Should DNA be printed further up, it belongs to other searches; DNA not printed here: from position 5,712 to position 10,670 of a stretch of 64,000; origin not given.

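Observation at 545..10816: Integrase-less ~10-kb defence islet between thiC and carB: orphan 353-aa gene + Type IIG-like nuclease-methyltransferase + Mrr-nuclease/NACHT STAND ATPase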

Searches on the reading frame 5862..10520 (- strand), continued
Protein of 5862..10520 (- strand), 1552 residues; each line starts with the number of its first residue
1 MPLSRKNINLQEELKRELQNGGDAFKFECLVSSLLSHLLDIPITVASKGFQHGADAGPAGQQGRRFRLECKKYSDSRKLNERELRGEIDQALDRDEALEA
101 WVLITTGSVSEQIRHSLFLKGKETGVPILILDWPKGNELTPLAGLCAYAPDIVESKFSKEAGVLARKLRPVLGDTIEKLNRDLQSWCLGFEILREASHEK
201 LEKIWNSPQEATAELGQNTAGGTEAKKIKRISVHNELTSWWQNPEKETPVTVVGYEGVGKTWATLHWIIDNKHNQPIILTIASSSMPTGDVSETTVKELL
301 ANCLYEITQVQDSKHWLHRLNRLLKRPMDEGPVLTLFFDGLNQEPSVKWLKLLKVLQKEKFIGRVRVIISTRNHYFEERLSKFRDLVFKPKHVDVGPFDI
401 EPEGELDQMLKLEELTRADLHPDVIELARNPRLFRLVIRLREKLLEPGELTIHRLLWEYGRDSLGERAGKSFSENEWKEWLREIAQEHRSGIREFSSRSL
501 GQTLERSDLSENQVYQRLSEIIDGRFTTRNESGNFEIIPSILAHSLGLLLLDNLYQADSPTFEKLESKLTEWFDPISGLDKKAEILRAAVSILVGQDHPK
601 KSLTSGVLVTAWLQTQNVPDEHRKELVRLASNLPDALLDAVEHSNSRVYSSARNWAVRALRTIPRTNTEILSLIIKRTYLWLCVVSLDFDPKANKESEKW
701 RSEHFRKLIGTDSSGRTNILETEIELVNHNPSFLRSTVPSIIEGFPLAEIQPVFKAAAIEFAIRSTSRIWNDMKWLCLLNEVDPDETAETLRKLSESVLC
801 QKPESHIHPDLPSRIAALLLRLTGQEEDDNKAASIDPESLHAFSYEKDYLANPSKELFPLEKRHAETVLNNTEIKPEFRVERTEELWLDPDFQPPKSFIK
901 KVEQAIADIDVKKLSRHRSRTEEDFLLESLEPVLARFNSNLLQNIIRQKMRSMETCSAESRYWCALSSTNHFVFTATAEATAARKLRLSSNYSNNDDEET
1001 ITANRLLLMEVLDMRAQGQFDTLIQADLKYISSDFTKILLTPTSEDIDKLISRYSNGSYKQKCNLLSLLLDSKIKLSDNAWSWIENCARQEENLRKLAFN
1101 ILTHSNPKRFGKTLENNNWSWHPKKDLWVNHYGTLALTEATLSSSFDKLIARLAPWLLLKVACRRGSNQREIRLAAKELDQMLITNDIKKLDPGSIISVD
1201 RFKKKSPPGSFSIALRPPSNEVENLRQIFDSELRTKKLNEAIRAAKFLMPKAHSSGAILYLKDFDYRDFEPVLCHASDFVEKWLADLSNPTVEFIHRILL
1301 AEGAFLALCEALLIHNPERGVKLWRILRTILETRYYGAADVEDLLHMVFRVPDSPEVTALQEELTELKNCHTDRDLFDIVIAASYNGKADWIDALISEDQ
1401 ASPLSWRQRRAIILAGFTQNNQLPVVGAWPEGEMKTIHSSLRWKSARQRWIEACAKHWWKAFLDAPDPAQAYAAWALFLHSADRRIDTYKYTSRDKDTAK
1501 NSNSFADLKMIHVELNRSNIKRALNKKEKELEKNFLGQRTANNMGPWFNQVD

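Call 20: find_related_loci(query=A1, collection=genome_contigs, flank=10000)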
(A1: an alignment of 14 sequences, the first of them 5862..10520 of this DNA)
Query A1 (1552 aa) in genome_contigs; peptide patterns used: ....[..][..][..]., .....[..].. (x = any residue, [..] = any of these).
116 stretches matched a pattern; 61 encode a relative of the query (tblastn E <= 1e-3); 58 distinct loci.
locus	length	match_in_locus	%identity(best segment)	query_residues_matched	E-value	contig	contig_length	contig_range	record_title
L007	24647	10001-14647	77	3-1552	0e+0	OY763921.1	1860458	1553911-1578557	MAG: Thermodesulfobacteriota bacterium isolate 558d1e46-7206-424d-903a-c7a0170f7b97 genome assembly, chromosome: 1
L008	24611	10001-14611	52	11-1547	0e+0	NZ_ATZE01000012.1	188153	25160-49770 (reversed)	Sedimenticola selenatireducens DSM 17993 A3GODRAFT_scaffold_10.11_C, whole genome shotgun sequence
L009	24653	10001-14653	52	1-1547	0e+0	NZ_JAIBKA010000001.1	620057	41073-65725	Desulfoferrobacter suflitae strain DRH4 contig_1, whole genome shotgun sequence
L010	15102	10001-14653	52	1-1547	0e+0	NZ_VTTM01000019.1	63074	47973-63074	Azospirillum oryzae strain COC8 NODE_19_length_63074, whole genome shotgun sequence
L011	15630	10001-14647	51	1-1547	0e+0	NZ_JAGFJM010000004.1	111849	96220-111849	MAG: Nitrosomonas communis isolate mag.23 k127_242427, whole genome shotgun sequence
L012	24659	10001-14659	51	1-1547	0e+0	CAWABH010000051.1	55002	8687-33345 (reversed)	MAG: uncultured Alphaproteobacteria bacterium isolate MFD05841.bin.2.177 genome assembly, contig: contig_63243, whole ge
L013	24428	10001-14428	51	11-1552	0e+0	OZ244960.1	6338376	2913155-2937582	MAG: Candidatus Latescibacterota bacterium isolate 84ceb019-2832-410a-8319-f59b3e32517b genome assembly, chromosome: 1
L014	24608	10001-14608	50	14-1547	0e+0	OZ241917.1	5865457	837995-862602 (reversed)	MAG: Candidatus Latescibacterota bacterium isolate 5e8d6608-c5e3-4027-8d72-793febe4c990 genome assembly, chromosome: 1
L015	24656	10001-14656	49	1-1547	0e+0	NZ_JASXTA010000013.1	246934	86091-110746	Bradyrhizobium cosmicum strain RH_3a_1 NODE_13_length_246934_cov_96.813362, whole genome shotgun sequence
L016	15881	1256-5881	50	11-1547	0e+0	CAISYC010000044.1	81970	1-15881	MAG: uncultured beta proteobacterium isolate MJ-time_bin-8966 genome assembly, contig: bin-8966:44/74, whole genome shot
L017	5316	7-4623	49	11-1547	0e+0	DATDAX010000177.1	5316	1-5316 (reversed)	MAG TPA_asm: Terrimicrobiaceae bacterium isolate SMAG_U107 k141_1979131, whole genome shotgun sequence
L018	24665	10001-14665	52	1-1547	0e+0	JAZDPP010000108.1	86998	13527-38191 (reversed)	MAG: Pseudomonadota bacterium isolate MEGAHIT-group-0.852 k141_9918154, whole genome shotgun sequence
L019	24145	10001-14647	47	1-1547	0e+0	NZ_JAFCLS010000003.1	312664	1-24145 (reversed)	Bradyrhizobium sp. JYMT SZCCT0428 NODE_3, whole genome shotgun sequence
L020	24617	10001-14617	48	11-1547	0e+0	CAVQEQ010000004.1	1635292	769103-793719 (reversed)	MAG: uncultured delta proteobacterium isolate MFD04434.bin.1.46 genome assembly, contig: contig_6686, whole genome shotg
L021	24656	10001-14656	49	1-1547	0e+0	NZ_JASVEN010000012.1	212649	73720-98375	Bradyrhizobium sp. U531 GJHLNKJI_12, whole genome shotgun sequence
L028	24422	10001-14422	55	11-1552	0e+0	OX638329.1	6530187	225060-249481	MAG: uncultured Latescibacteria bacterium isolate 03e23b1f-02ed-4bf0-8d8f-a367d3d93791 genome assembly, chromosome: 1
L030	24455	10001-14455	53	1-1552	0e+0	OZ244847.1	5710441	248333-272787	MAG: Candidatus Latescibacterota bacterium isolate 8a2eb0e1-25ad-4382-8bb9-52b38a0e126b genome assembly, chromosome: 1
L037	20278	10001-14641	78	3-1552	0e+0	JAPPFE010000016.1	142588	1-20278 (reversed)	MAG: Candidatus Dadabacteria bacterium isolate RHO1_bin_23 NODE_239_length_142588_cov_37.014635, whole genome shotgun se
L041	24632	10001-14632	42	3-1552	0e+0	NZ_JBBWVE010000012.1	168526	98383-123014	MAG: Thiocapsa sp. C3-3m C3-3m-Cardenillas-CDS22, whole genome shotgun sequence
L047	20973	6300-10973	50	1-1552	0e+0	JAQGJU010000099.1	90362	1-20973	MAG: Xanthobacteraceae bacterium isolate RYN_493 scaffold_2235643, whole genome shotgun sequence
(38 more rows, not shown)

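Call 24: search_solved_structures(query=A1, max_evalue=1, show_alignments=2)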
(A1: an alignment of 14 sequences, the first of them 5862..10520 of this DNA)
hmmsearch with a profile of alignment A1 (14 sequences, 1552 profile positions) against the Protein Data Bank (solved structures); distinct sequences matched with E-value up to 1: 0.

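Call 31: search_protein_families(library=phrogs, proteins=[window:5862-10520:-], max_evalue=0.1)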
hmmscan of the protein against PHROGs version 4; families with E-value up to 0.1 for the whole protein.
window:5862-10520:- (1552 aa): 0 families

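Call 35: search_protein_families(library=padloc, proteins=[L007:14809-16521:+, L007:16696-19311:-, L007:19304-20320:-, L003:16647-19661:-, L003:15907-16650:-, L003:15100-15750:+, L006:18976-20295:-], max_evalue=0.001)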
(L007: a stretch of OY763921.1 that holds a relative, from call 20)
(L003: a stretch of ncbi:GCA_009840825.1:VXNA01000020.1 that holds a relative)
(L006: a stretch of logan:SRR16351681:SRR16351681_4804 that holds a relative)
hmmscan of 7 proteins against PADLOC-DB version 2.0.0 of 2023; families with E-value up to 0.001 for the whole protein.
L007:14809-16521:+ (570 aa): 28 families (the best 25 are shown)
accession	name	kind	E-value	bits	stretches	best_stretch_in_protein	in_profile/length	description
PDLC03029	MTase_I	-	2e-229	761.5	2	2-473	4-478/661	Type I methyltransferase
PDLC03031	MTase_I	-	1.5e-41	140.5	1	14-409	14-424/834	Type I methyltransferase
PDLC03022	MTase_I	-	1.1e-39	134.5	1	4-445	3-445/857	Type I methyltransferase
PDLC03019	MTase_I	-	5.4e-39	132.2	1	153-446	148-422/932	Type I methyltransferase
PDLC03027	MTase_I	-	6.5e-38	128.8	1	134-448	116-411/810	Type I methyltransferase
PDLC03035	MTase_I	-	5.2e-36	122.4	1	6-441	9-426/653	Type I methyltransferase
PDLC03038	MTase_I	-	2.7e-35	119.5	1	6-446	8-423/896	Type I methyltransferase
PDLC03240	MTase_II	-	5.9e-34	115.7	1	14-446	14-431/511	Type II methyltransferase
PDLC03039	MTase_I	-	7.4e-32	108.3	1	4-453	4-429/708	Type I methyltransferase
PDLC03021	MTase_I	-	1.1e-27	95.1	1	124-404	116-382/491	Type I methyltransferase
PDLC03026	MTase_I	-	1.1e-25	88.8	1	125-404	95-361/487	Type I methyltransferase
PDLC03033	MTase_I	-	5.5e-25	86.3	1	128-454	154-473/541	Type I methyltransferase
PDLC03032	MTase_I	-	1.1e-22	78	1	154-440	139-406/1001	Type I methyltransferase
PDLC03028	MTase_I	-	3.4e-22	76.4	1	6-420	728-1142/1236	Type I methyltransferase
PDLC04134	mad2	-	5.4e-21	73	1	88-444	201-485/492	mads_2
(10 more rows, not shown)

L007:16696-19311:- (871 aa): 8 families
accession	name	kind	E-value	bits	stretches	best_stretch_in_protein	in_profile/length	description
PDLC04233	IetS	-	3.7e-282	936.4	1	1-868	1-848/855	-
PDLC04234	IetS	-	3.2e-173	575.4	1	1-667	1-656/656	-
PDLC02197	IetS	-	1.7e-20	70.9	1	168-752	133-607/749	-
PDLC02198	IetS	-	1.2e-18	64.5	1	161-764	120-662/795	-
PDLC02199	IetS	-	3.2e-14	50.1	1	342-576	344-545/826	-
PDLC02201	IetS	-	9.9e-14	48.5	2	501-740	398-585/781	-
PDLC02200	IetS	-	3.5e-07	26.8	0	327-534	288-461/780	-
PDLC02202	IetS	-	3.8e-07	26.8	1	423-567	393-495/780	-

L007:19304-20320:- (338 aa): 7 families
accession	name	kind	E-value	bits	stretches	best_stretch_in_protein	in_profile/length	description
PDLC04232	IetA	-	9.7e-142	470.2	1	1-327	1-325/330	-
PDLC04231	IetA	-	5.3e-103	342.4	1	1-258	1-257/262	-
PDLC02196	IetA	-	9.7e-79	263.5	1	6-326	6-330/374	-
PDLC02195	IetA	-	5.5e-63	211.6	1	85-324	104-343/395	-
PDLC00915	TRIP13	-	1.3e-11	42.4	1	121-253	66-216/302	TRIP13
PDLC00914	TRIP13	-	5e-11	40.6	1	121-256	74-226/302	TRIP13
PDLC04140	mad8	-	0.00015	19.4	1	118-153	27-67/314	mads_8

L003:16647-19661:- (1004 aa): 3 families
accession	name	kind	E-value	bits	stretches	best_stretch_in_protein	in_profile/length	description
PDLC03991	PD-Lambda-4_A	-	0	1017.6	1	7-991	3-992/1283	-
PDLC03990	PD-Lambda-4_A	-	8.9e-142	472.1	1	344-990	1-651/943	-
PDLC03989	PD-Lambda-4_A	-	4.4e-13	46.9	1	826-989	11-175/468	-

L003:15907-16650:- (247 aa): 3 families
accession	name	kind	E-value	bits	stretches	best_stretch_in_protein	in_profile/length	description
PDLC03991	PD-Lambda-4_A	-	8.6e-33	111.1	1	3-247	1033-1283/1283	-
PDLC03990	PD-Lambda-4_A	-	7.6e-22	75.2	1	7-247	697-943/943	-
PDLC03989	PD-Lambda-4_A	-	5.3e-16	56.6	1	9-247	224-468/468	-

L003:15100-15750:+ (216 aa): 0 families

L006:18976-20295:- (439 aa): 0 families

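Call 36: search_protein_families(library=pfam, proteins=[L007:14809-16521:+, L007:16696-19311:-, L007:19304-20320:-, L003:16647-19661:-, L003:15907-16650:-, L003:15100-15750:+, L006:18976-20295:-], max_evalue=0.001)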
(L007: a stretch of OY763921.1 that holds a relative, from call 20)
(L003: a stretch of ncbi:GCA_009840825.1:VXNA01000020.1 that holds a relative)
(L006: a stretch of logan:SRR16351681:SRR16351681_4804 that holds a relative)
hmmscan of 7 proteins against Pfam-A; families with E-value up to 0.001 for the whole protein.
L007:14809-16521:+ (570 aa): 3 families
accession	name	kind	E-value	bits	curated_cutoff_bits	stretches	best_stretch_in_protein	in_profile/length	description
PF02384.22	N6_Mtase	-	2.4e-57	195.1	20.4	1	152-453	3-283/311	N-6 DNA Methylase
PF12161.14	HsdM_N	-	1.2e-20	75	24.5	1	7-140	1-135/135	HsdM N-terminal domain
PF07669.17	Eco57I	-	2.1e-07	31.6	25.3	1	278-382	71-168/171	Eco57I restriction-modification methylase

L007:16696-19311:- (871 aa): 1 family
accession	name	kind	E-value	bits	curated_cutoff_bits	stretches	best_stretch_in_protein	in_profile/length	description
PF00082.27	Peptidase_S8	-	3.7e-18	66.3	21.8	1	321-701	17-288/288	Subtilase family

L007:19304-20320:- (338 aa): 9 families
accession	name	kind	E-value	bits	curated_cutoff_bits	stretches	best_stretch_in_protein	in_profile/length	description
PF00004.35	AAA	-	5.9e-30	104.8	21.2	1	121-246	1-130/131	ATPase family associated with various cellular activities (AAA)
PF07728.20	AAA_5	-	1.5e-06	28.7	22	1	121-192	2-82/139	AAA domain (dynein-related subfamily)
PF13191.12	AAA_16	-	5.8e-06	27.3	32.6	1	119-156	25-64/167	AAA ATPase domain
PF20720.3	nSTAND3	-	9.7e-06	25.8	27.2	1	115-206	14-93/155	Novel STAND NTPase 3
PF05496.18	RuvB_N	-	1.1e-05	25.7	27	1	118-147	33-62/159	Holliday junction DNA helicase RuvB P-loop domain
PF13671.12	AAA_33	-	0.00019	22.2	27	1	121-166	2-45/143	AAA domain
PF01078.27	Mg_chelatase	-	0.0003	20.7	20.3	0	118-143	22-47/207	Magnesium chelatase, subunit ChlI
PF05729.18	NACHT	-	0.00067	20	26.7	0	120-143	2-25/167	NACHT domain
PF01695.23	IstB_IS21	-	0.00079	19.4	24.1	0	115-170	89-148/238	IstB-like ATP binding protein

L003:16647-19661:- (1004 aa): 1 family
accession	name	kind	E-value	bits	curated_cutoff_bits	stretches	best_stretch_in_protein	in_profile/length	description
PF13191.12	AAA_16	-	0.00039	21.4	32.6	0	213-265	2-51/167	AAA ATPase domain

L003:15907-16650:- (247 aa): 0 families

L003:15100-15750:+ (216 aa): 0 families

L006:18976-20295:- (439 aa): 0 families

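Call 59: search_dna_similar(query=window:5862-10520:-, collection=plasmids, mode=protein, max_rows=15)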
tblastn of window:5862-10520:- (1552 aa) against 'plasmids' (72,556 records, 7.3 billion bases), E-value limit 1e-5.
Records with a match: 12; places in all: 12; records where one place covers at least 80% of the query: 1.
Best place of each record, by identity: <60% 12.
By first word of the organism name: Sphingobium 4; Candidatus 3; Azospirillum 1; Sphingomonas 1; Ensifer 1; Rhizobium 1; Methylobacterium 1.
By predicted mobility (MOB-suite, as given by PLSDB): non-mobilizable 6; mobilizable 3; conjugative 3.
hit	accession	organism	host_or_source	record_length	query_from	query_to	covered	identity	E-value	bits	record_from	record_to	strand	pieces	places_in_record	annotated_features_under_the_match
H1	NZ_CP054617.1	Azospirillum oryzae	cell culture,soil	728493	1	1547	100%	52.4%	0e+0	1481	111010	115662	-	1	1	hypothetical protein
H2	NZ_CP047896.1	Sphingomonas changnyeongensis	Single cell,Fresh water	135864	27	793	49%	23.6%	1e-22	114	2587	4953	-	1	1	hypothetical protein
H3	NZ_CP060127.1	Sphingobium yanoikuyae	Cell culture,soil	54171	27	654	40%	26.8%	3e-31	142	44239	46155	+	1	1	NACHT domain-containing protein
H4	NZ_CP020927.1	Sphingobium yanoikuyae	soil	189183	27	654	40%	26.8%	3e-31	142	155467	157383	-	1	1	NACHT domain-containing protein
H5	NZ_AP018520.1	Sphingobium sp. YG1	-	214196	27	654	40%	26.8%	3e-31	142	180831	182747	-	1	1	NACHT domain-containing protein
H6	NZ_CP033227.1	Sphingobium yanoikuyae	Mixed culture,wastewater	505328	27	654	40%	26.8%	3e-31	142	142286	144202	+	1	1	NACHT domain-containing protein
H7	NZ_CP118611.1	Ensifer adhaerens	Pure isolate,Rhizosphere of Cyperus ...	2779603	3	637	41%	26.0%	1e-23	117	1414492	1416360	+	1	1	none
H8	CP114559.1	Candidatus Manganitrophus sp.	activated carbon metagenome,metagenomic ...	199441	27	667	41%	23.5%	8e-25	121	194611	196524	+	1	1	hypothetical protein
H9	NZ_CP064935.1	Rhizobium phaseoli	Phaseolus vulgaris,single cell,soil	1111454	24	617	38%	25.0%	5e-20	105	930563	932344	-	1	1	record has no annotation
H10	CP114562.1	Candidatus Manganitrophus sp.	activated carbon metagenome,metagenomic ...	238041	27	641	40%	23.3%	2e-24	120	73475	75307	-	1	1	hypothetical protein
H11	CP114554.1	Candidatus Manganitrophus sp.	activated carbon metagenome,metagenomic ...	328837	27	641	40%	23.3%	2e-24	120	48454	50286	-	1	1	hypothetical protein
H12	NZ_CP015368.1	Methylobacterium phyllosphaerae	cell culture,leaf tissues of rice in ...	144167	27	526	32%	26.0%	4e-11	76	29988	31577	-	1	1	hypothetical protein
